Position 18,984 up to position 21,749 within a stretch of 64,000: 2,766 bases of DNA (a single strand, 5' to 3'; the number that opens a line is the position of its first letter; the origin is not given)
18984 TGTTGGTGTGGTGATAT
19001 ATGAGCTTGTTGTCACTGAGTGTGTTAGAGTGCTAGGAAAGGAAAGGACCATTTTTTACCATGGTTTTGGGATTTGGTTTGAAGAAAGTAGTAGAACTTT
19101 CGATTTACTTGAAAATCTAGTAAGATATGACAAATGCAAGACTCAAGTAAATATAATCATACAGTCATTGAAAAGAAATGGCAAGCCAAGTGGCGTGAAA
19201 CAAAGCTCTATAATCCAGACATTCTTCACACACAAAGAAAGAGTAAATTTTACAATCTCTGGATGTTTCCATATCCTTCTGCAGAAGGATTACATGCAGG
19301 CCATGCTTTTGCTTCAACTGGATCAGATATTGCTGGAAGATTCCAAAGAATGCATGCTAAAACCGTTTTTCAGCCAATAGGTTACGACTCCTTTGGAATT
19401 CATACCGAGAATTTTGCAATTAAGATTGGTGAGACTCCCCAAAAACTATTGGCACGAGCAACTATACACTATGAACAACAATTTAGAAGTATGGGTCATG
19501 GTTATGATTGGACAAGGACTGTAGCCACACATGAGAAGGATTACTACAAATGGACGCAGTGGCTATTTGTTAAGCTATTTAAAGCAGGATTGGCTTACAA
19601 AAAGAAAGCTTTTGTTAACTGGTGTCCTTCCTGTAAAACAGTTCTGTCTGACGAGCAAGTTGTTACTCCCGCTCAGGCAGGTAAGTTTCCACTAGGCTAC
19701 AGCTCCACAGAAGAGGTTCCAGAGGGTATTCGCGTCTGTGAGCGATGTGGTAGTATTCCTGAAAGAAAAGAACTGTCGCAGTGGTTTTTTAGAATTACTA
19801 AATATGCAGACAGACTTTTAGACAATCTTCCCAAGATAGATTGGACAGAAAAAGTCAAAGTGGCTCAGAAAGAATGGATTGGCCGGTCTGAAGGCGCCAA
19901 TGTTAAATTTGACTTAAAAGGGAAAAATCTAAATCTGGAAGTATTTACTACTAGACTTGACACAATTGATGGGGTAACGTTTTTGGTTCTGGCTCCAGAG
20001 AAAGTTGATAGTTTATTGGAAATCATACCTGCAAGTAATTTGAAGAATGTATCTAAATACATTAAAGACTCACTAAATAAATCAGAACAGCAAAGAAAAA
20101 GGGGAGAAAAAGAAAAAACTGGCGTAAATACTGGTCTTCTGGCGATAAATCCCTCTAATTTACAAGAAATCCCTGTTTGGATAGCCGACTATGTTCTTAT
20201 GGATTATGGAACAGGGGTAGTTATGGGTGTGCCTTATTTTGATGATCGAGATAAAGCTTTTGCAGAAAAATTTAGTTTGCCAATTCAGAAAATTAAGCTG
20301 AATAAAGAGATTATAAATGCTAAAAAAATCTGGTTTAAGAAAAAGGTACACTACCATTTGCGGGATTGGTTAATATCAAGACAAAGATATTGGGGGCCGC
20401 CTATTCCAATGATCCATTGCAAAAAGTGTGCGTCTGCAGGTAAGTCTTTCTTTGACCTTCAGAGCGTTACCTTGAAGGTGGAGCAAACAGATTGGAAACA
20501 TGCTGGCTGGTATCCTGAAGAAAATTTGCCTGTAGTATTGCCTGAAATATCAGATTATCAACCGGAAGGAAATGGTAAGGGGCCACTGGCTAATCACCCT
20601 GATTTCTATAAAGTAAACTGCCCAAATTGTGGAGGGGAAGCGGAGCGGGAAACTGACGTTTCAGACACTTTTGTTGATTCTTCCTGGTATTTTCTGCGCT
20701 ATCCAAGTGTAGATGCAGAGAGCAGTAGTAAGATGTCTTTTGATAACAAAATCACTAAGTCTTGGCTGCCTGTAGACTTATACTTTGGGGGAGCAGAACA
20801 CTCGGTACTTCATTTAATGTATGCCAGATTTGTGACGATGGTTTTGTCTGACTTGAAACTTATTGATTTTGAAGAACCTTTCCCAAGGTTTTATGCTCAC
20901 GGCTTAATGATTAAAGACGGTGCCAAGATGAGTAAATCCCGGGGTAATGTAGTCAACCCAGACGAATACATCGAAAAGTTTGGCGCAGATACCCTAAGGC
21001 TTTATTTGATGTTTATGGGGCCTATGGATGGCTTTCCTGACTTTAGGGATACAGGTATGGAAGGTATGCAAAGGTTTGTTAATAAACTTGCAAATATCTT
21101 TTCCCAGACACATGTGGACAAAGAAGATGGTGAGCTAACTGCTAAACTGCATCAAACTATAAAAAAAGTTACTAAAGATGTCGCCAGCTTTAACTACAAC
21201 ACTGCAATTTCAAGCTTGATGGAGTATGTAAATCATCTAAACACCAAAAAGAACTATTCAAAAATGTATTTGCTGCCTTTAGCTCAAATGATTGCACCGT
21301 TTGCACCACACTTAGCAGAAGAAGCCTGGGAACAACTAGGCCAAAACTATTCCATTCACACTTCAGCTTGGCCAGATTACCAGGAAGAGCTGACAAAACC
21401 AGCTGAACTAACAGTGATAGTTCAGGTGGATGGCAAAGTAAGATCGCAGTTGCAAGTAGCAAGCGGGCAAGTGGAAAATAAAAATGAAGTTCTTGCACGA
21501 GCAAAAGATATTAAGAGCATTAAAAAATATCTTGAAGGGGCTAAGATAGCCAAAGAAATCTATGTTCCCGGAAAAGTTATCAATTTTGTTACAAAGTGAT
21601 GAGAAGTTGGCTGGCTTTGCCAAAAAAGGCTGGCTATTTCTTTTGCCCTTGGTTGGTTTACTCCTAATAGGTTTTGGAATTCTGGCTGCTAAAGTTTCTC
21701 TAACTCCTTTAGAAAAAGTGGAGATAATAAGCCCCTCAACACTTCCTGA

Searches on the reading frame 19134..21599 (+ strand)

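Call 70: search_protein_families(library=pfam, proteins=[window:19134-21599:+], max_evalue=0.00001)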
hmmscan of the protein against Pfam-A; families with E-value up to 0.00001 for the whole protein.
window:19134-21599:+ (821 aa): 4 families
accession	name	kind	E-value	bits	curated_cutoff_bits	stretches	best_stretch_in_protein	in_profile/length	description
PF13603.12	tRNA-synt_1_2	-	1.3e-48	165.4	25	1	246-389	1-141/185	Leucyl-tRNA synthetase, editing domain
PF00133.28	tRNA-synt_1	-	4.6e-44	151.2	22.7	2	15-244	1-219/414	tRNA synthetases class I (I, L, M and V)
PF09334.17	tRNA-synt_1g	-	3.8e-33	115.3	20.1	2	46-250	8-219/391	tRNA synthetases class I (M)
PF08264.19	Anticodon_1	-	6.6e-24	84.9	25.1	1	667-780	3-143/148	Anticodon-binding domain of tRNA ligase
